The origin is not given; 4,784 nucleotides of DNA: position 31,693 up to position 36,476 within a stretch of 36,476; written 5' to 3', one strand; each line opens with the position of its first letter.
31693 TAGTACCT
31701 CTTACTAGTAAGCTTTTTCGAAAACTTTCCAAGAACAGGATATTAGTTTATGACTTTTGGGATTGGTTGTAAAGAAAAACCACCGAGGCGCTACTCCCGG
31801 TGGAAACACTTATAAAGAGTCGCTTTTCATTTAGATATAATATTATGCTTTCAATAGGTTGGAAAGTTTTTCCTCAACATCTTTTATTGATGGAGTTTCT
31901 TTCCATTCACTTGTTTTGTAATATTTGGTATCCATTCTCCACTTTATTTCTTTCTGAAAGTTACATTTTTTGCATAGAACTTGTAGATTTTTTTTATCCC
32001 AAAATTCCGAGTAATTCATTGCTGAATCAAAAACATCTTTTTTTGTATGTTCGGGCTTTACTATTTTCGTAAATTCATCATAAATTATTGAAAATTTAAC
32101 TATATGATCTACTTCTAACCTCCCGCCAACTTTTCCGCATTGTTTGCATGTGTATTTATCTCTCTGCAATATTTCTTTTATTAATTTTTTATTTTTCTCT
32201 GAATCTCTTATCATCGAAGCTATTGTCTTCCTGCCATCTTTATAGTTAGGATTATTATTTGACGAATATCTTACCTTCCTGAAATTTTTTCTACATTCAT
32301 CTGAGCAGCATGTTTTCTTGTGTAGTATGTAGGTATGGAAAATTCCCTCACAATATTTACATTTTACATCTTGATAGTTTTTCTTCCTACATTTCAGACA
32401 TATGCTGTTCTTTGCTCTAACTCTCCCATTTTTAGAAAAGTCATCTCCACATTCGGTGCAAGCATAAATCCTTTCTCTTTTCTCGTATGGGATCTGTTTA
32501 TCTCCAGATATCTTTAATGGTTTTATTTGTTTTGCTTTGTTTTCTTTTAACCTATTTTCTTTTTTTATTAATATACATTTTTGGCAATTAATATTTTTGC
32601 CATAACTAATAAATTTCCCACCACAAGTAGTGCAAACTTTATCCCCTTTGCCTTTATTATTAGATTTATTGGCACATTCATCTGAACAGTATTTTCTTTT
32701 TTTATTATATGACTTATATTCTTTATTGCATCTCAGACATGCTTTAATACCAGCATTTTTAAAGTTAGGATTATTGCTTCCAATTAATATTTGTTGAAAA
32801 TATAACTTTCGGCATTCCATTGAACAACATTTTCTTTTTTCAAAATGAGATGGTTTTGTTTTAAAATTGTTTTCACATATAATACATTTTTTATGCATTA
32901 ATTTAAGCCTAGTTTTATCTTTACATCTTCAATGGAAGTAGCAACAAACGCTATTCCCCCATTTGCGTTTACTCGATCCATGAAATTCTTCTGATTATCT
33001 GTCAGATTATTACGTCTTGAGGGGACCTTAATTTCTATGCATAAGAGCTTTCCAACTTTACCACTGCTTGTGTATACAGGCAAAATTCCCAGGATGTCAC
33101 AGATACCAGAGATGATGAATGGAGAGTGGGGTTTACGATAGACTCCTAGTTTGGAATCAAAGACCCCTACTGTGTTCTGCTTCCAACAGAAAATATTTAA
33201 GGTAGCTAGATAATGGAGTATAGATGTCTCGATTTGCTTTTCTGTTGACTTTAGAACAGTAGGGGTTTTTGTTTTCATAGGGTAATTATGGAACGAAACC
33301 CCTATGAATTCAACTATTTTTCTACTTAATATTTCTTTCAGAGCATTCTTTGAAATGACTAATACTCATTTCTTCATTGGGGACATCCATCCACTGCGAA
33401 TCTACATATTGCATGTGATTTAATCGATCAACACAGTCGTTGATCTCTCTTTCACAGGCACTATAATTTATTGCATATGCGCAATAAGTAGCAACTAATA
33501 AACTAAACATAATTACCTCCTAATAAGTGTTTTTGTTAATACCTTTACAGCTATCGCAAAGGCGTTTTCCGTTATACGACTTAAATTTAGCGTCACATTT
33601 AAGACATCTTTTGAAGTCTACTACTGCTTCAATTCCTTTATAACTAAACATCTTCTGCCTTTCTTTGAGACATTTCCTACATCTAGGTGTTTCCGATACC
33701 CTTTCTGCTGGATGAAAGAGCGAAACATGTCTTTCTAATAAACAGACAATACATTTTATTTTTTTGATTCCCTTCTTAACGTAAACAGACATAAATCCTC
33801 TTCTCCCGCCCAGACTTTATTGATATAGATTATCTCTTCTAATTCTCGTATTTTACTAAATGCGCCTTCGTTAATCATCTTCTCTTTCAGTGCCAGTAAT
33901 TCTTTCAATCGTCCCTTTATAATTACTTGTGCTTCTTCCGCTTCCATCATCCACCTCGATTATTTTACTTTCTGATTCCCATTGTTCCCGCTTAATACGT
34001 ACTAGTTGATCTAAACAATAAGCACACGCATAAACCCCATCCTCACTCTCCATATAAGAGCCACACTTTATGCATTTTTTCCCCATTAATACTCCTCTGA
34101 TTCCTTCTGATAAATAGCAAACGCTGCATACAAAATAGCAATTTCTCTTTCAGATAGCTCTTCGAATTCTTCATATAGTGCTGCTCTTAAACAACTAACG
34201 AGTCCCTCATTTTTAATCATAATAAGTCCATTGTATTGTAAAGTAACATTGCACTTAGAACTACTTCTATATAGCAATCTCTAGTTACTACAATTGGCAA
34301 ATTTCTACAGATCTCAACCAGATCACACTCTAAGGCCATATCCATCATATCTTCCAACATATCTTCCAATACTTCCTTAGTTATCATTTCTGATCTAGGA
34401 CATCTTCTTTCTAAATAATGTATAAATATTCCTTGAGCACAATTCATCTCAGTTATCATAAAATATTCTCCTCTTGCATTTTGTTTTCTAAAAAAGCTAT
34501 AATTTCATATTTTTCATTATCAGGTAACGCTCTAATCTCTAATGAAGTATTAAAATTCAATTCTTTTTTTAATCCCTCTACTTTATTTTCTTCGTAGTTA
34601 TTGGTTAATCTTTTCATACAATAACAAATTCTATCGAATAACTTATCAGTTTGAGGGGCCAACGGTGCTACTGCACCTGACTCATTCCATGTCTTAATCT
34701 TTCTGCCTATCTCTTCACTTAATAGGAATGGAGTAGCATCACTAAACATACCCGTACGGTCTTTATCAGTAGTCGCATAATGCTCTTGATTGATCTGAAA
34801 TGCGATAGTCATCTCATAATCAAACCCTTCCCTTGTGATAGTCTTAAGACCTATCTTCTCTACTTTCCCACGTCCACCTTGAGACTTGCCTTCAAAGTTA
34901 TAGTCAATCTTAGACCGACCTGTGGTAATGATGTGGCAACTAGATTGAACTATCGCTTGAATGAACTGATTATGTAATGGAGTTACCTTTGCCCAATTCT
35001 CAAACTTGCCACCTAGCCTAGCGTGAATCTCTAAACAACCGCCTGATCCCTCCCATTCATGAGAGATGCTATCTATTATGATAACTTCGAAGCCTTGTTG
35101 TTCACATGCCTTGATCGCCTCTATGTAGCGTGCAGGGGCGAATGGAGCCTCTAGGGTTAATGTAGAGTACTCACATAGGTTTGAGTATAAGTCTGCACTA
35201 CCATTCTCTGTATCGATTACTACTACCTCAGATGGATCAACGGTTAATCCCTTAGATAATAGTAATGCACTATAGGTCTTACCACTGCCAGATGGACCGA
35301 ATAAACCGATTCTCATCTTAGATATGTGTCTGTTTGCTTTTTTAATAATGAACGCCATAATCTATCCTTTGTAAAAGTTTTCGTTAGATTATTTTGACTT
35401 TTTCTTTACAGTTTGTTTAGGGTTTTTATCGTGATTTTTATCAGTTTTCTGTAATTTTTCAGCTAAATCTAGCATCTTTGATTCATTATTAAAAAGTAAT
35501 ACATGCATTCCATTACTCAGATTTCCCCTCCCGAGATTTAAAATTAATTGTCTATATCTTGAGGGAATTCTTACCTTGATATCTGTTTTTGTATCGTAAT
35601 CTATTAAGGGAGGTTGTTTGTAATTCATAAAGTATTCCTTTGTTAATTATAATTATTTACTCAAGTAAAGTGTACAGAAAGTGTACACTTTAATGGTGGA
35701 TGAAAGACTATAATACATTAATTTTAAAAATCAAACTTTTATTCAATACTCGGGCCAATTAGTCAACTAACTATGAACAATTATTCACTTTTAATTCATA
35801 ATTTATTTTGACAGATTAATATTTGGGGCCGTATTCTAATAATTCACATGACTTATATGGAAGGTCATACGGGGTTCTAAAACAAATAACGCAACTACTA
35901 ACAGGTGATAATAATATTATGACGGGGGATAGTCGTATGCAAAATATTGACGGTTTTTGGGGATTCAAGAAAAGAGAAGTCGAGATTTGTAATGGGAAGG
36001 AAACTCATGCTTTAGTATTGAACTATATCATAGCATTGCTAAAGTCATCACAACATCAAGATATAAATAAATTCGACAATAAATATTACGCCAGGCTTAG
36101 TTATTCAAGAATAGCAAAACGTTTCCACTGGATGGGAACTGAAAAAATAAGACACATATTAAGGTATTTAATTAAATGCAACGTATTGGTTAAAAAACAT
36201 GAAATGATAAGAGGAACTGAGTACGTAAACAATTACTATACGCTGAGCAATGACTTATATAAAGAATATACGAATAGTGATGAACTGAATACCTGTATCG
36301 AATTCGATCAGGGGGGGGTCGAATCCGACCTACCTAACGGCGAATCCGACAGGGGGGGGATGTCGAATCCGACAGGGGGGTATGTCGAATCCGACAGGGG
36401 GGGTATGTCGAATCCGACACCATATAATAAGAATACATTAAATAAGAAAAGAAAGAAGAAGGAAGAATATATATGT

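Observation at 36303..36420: Lambda-style origin candidate: iterons embedded in the linker of the initiator gene and conserved as DNA, not as peptide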

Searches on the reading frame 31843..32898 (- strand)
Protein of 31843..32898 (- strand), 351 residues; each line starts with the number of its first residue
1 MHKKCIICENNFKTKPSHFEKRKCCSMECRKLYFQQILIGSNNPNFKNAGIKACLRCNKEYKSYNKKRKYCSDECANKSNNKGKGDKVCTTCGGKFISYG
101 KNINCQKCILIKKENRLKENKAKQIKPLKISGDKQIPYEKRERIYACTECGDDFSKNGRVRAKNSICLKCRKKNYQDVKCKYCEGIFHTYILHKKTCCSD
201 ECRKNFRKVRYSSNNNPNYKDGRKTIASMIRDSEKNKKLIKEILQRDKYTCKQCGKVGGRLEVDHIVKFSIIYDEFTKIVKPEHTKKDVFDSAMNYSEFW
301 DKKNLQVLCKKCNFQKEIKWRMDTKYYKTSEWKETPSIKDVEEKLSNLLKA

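Call 6: search_protein_families(library=pfam, proteins=[window:31843-32898:-], max_evalue=0.1)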
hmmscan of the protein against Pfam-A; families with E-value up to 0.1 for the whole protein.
window:31843-32898:- (351 aa): 0 families

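Call 7: search_protein_families(library=phrogs, proteins=[window:31843-32898:-], max_evalue=0.01)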
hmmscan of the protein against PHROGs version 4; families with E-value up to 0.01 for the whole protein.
window:31843-32898:- (351 aa): 9 families
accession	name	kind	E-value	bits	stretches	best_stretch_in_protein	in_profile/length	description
phrog_1271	-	DNA, RNA and nucleotide metabolism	6.1e-18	66.3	2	86-326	116-325/361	HNH endonuclease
phrog_589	-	DNA, RNA and nucleotide metabolism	6.6e-12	46.5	1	215-320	58-142/179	HNH endonuclease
phrog_5956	-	DNA, RNA and nucleotide metabolism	1.8e-11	44.8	1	232-318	43-109/138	HNH endonuclease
phrog_144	-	DNA, RNA and nucleotide metabolism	4.7e-08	33.9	1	193-327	36-143/175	HNH endonuclease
phrog_2323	-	DNA, RNA and nucleotide metabolism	4.4e-07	30.9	1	227-317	15-84/113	HNH endonuclease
phrog_2308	-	unknown function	1.1e-05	26.5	1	3-82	56-132/138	-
phrog_333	-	DNA, RNA and nucleotide metabolism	2.6e-05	25.4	1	237-268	22-55/138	HNH endonuclease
phrog_1333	-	unknown function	0.00091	20.4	1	40-106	88-155/166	-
phrog_14314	-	DNA, RNA and nucleotide metabolism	0.001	20.4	1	237-269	5-39/252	HNH endonuclease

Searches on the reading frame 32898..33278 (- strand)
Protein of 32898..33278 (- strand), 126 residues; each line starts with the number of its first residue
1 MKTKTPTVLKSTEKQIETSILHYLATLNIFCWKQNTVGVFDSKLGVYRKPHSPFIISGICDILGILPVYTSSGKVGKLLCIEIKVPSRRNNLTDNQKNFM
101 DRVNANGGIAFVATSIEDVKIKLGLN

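Call 56: search_protein_families(library=phrogs, proteins=[window:32898-33278:-], max_evalue=0.001)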
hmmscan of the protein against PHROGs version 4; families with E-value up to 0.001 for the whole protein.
window:32898-33278:- (126 aa): 3 families
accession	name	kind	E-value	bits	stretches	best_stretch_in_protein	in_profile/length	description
phrog_93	-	DNA, RNA and nucleotide metabolism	1.3e-13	51.5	1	12-120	353-435/613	endonuclease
phrog_5702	-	DNA, RNA and nucleotide metabolism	4.5e-08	34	1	58-119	6-59/70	Holliday junction resolvase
phrog_824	-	unknown function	2.3e-07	32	1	57-120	112-168/265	-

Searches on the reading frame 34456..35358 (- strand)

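Call 6: search_protein_families(library=pfam, proteins=[window:34456-35358:-], max_evalue=0.1)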
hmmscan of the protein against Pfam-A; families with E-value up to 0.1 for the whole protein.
window:34456-35358:- (300 aa): 5 families
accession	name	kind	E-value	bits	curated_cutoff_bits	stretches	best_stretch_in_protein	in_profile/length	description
PF13479.12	AAA_24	-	2.8e-17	63.6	27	1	14-197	2-175/195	AAA domain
PF13401.12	AAA_22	-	1.6e-05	25.6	27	1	19-98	10-93/130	AAA domain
PF01935.23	DUF87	-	0.0027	18.3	23.2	1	14-50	23-60/220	Helicase HerA, central domain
PF13238.12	AAA_18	-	0.04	14.8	29.4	1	17-103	1-85/128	AAA domain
PF13173.12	AAA_14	-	0.067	13.6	27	0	17-150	5-100/129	AAA domain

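Call 7: search_protein_families(library=phrogs, proteins=[window:34456-35358:-], max_evalue=0.01)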
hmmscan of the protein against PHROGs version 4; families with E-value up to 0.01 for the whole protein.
window:34456-35358:- (300 aa): 3 families
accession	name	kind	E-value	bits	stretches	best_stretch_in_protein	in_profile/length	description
phrog_1366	-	unknown function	1.5e-77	262.1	1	1-231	1-237/307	-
phrog_124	-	DNA, RNA and nucleotide metabolism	1.4e-10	42.1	1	4-154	31-176/382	Sak4-like ssDNA annealing protein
phrog_168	-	DNA, RNA and nucleotide metabolism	0.0021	18.8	1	15-97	43-108/314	clamp loader of DNA polymerase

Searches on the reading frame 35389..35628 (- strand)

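Call 6: search_protein_families(library=pfam, proteins=[window:35389-35628:-], max_evalue=0.1)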
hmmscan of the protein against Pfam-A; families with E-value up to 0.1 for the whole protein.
window:35389-35628:- (79 aa): 1 family
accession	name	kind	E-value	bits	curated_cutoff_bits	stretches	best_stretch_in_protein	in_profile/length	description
PF14568.11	SUKH_6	-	0.052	14.5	27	1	15-68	9-62/119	SMI1-KNR4 cell-wall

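Call 7: search_protein_families(library=phrogs, proteins=[window:35389-35628:-], max_evalue=0.01)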
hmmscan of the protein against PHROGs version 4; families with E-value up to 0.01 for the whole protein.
window:35389-35628:- (79 aa): 0 families

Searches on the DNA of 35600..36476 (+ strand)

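Call 9: search_dna_similar(query=window:35600-36476:+, collection=phages, mode=distant, max_rows=30)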
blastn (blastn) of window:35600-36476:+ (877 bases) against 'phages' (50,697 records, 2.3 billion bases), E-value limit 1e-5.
No match.

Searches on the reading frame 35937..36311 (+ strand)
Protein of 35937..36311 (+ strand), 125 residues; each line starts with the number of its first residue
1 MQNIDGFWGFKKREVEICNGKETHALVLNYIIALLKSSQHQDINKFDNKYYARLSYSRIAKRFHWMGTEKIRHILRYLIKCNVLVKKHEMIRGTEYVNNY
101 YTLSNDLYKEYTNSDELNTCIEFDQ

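Call 81: find_related_loci(query=window:35937-36311:+, collection=metagenome_contigs, flank=2000)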
Query seq(125 aa) (125 aa) in metagenome_contigs; peptide patterns used: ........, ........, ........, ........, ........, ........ (x = any residue, [..] = any of these).
269 stretches matched a pattern, but none encodes a relative of the query by tblastn (E <= 1e-3).
